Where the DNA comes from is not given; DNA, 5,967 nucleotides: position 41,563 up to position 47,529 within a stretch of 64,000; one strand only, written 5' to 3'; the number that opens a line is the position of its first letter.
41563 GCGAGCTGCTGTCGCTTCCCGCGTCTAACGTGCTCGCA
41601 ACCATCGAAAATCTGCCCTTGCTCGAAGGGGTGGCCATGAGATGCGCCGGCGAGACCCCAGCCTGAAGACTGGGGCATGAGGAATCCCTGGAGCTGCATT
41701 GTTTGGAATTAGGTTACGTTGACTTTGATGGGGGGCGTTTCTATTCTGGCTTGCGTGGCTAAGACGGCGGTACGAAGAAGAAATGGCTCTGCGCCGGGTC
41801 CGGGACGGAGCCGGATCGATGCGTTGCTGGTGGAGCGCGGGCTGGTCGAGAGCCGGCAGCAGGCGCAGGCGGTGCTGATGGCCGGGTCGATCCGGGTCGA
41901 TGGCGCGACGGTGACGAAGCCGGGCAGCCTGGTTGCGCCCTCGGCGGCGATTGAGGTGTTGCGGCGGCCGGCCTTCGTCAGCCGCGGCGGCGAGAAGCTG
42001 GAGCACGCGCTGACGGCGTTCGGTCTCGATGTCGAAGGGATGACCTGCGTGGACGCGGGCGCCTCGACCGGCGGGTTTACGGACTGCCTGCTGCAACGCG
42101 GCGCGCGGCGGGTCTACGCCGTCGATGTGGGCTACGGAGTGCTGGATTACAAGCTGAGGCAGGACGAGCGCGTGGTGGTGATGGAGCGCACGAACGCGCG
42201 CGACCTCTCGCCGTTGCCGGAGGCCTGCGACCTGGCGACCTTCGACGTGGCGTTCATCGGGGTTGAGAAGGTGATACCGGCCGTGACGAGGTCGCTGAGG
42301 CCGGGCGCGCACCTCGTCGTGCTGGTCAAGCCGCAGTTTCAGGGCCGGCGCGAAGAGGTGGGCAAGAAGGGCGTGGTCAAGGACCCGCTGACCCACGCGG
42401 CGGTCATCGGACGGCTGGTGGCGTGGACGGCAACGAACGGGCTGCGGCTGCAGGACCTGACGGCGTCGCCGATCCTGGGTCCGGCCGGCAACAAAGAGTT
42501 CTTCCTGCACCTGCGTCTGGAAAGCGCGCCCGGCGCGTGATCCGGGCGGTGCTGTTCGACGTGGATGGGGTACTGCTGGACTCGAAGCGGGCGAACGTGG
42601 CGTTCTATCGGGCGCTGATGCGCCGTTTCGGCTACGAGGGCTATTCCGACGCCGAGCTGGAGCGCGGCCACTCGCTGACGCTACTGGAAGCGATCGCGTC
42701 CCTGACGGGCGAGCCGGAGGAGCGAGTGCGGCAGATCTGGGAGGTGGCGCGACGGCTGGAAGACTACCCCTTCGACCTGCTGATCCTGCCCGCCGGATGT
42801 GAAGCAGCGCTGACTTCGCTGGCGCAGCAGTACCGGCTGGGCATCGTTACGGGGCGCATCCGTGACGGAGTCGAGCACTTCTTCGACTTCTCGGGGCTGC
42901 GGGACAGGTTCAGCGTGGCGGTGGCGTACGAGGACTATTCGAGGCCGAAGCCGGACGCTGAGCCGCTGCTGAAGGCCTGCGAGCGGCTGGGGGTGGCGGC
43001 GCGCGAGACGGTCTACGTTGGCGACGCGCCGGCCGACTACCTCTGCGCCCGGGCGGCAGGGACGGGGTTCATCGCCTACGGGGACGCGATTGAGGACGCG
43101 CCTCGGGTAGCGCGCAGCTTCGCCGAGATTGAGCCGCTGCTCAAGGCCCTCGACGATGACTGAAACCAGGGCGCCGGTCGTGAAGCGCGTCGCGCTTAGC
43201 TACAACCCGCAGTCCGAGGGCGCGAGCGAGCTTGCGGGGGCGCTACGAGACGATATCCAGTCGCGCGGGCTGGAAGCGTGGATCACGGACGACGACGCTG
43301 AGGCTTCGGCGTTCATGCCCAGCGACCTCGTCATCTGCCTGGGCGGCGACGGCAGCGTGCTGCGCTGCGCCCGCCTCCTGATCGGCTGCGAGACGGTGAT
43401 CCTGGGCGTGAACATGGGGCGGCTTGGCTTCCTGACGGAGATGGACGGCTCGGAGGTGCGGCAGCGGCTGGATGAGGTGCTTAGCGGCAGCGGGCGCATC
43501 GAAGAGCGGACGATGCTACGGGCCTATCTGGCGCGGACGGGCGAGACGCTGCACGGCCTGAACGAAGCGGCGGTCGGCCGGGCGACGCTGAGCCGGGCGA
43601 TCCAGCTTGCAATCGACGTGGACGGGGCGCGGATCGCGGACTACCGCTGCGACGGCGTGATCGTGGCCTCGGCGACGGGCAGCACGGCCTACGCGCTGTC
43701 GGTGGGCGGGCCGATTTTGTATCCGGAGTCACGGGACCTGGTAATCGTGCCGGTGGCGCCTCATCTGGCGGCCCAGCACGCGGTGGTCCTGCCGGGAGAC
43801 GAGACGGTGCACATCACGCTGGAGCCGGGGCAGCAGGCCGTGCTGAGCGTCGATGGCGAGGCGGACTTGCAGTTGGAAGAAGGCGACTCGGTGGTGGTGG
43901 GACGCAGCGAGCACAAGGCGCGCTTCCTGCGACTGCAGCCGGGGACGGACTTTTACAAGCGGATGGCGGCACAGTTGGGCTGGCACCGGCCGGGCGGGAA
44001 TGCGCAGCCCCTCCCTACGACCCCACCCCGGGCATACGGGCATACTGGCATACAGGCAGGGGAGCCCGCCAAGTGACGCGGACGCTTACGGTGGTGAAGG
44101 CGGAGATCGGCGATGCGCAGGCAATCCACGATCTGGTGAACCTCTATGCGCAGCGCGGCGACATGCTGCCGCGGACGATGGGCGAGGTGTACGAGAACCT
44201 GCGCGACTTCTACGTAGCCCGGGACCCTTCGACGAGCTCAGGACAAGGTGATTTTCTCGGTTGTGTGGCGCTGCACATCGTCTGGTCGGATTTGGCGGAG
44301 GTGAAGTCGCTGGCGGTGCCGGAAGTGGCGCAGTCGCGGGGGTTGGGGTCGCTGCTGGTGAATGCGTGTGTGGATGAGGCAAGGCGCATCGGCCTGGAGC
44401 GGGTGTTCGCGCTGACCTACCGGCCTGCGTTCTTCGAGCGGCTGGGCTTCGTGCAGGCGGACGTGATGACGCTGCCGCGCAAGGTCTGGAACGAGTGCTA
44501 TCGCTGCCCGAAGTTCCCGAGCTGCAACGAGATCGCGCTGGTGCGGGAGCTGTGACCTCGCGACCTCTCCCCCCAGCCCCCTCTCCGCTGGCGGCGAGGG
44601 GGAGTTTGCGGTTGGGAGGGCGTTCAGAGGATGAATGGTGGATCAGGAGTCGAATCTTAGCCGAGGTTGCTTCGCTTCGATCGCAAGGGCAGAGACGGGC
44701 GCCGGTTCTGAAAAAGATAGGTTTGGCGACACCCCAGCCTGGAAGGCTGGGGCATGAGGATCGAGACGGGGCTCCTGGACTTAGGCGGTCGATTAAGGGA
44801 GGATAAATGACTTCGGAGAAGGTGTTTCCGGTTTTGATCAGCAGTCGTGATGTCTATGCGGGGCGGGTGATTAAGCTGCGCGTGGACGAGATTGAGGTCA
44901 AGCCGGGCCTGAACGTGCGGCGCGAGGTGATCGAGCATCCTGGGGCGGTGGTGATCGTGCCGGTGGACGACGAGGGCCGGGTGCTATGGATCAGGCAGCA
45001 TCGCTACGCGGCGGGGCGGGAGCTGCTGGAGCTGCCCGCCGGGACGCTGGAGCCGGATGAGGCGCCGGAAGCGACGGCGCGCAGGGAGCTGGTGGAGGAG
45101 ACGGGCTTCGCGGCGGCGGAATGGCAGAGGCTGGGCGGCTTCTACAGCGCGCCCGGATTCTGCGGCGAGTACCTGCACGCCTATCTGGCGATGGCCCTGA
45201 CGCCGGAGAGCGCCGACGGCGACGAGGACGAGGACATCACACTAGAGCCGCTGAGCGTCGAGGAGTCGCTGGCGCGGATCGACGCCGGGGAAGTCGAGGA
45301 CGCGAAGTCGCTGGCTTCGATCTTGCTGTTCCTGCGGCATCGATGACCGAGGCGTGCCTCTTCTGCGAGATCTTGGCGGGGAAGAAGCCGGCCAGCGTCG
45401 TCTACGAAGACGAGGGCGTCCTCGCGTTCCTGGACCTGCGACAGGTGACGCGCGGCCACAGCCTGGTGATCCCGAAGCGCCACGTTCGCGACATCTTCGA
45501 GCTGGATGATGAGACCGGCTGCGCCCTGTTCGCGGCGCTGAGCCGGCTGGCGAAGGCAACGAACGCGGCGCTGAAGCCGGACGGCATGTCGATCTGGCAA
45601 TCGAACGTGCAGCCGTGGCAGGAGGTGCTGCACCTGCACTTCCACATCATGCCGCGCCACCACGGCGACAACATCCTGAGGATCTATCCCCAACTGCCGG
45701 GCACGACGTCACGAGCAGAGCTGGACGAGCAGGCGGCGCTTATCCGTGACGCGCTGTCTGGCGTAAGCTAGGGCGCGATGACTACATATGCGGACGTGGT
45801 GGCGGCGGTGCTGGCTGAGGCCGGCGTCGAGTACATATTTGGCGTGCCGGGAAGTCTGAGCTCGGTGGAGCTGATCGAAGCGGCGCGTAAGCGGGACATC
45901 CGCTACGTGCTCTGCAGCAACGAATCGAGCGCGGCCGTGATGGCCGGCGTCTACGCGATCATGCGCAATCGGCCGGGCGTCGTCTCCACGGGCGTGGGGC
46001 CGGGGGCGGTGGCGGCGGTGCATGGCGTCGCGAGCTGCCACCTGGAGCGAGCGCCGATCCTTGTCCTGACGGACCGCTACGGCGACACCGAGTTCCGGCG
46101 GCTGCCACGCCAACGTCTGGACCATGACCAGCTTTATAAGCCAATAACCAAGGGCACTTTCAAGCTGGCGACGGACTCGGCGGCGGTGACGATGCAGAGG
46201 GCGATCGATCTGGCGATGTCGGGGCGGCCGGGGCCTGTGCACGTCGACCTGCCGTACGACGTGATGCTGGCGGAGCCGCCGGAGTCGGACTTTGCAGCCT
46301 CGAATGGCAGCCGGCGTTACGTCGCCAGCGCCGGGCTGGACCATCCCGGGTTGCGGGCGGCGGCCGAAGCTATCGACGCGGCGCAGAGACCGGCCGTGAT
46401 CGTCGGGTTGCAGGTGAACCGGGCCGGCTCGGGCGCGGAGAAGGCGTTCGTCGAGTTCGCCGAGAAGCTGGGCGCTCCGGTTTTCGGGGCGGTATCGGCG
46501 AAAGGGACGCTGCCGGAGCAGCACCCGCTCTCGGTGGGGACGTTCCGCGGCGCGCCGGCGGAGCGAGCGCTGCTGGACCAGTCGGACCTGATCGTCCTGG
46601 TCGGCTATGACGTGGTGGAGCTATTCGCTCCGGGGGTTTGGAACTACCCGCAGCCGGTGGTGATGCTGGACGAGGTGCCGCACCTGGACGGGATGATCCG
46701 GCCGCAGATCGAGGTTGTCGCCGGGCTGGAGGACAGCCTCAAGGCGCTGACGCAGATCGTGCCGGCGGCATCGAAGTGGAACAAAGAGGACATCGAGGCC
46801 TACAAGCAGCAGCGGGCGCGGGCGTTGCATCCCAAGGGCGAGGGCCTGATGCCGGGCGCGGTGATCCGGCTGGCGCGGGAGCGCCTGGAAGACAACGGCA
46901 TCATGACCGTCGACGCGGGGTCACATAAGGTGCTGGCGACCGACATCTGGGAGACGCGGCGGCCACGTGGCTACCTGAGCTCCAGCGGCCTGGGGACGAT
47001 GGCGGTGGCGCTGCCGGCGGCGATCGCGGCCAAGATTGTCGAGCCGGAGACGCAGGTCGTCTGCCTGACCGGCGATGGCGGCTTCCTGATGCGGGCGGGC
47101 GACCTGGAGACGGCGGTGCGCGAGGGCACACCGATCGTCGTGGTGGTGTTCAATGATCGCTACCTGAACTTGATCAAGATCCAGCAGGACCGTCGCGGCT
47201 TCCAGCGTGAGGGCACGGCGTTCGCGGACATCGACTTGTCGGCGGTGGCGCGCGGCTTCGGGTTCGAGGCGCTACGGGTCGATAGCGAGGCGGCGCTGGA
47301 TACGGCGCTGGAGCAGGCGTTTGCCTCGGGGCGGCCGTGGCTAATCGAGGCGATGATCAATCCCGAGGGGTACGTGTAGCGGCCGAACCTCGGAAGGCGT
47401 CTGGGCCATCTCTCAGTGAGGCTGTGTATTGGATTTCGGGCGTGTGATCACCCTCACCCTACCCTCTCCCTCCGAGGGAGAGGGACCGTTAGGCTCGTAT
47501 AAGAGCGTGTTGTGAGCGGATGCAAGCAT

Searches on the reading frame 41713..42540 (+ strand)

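Call 10: search_protein_families(library=pfam, proteins=[window:41713-42540:+], max_evalue=0.001)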
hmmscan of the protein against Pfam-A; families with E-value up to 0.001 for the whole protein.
window:41713-42540:+ (275 aa): 4 families
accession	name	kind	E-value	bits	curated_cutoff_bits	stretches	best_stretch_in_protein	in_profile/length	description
PF01728.25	FtsJ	-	3.6e-40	138.2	24.1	1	88-268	1-180/181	FtsJ-like methyltransferase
PF01479.30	S4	-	3.4e-09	36.7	22.8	1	34-77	2-45/48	S4 domain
PF08241.18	Methyltransf_11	-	2.3e-05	25.4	21.2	1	113-203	1-95/95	Methyltransferase domain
PF22421.1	SYY_C-terminal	-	0.00052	20.3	27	0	34-81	20-67/83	Tyrosine--tRNA ligase SYY-like C-terminal domain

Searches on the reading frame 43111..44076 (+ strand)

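Call 44: search_protein_families(library=pfam, proteins=[window:43111-44076:+], max_evalue=0.001)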
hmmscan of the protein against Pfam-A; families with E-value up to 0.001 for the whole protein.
window:43111-44076:+ (321 aa): 2 families
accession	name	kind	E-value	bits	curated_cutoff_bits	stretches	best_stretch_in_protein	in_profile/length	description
PF20143.4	NAD_kinase_C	-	2.2e-27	95.7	23.7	1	150-274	1-125/126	ATP-NAD kinase C-terminal domain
PF01513.26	NAD_kinase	-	1.1e-13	52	25.5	1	39-126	38-128/130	ATP-NAD kinase N-terminal domain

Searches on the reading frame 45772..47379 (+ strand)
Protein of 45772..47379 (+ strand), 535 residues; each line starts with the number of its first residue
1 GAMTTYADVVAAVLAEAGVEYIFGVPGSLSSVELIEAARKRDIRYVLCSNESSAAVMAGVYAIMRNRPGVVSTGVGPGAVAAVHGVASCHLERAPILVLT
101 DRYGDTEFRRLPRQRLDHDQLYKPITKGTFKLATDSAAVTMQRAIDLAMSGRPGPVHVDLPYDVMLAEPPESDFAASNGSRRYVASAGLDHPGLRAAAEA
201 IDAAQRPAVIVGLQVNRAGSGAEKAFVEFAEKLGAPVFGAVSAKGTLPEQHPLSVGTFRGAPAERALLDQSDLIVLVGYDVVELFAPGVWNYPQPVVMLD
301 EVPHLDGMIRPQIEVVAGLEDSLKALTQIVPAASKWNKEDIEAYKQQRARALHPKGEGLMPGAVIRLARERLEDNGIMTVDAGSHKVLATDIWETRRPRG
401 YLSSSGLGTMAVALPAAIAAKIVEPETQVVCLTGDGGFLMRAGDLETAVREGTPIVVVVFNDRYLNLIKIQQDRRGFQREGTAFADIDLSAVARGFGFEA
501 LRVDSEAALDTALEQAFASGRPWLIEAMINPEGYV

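Call 44: search_protein_families(library=pfam, proteins=[window:45772-47379:+], max_evalue=0.001)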
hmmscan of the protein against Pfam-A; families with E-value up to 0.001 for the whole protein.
window:45772-47379:+ (535 aa): 3 families
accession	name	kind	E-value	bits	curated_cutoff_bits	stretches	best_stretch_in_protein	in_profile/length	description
PF02775.26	TPP_enzyme_C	-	1.8e-41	141.9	21.9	1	381-526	1-150/151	Thiamine pyrophosphate enzyme, C-terminal TPP binding domain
PF02776.23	TPP_enzyme_N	-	2e-29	102.2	26.8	1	5-105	2-102/119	Thiamine pyrophosphate enzyme, N-terminal TPP binding domain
PF00205.28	TPP_enzyme_M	-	4.6e-22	78.7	30.4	1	195-326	2-137/137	Thiamine pyrophosphate enzyme, central domain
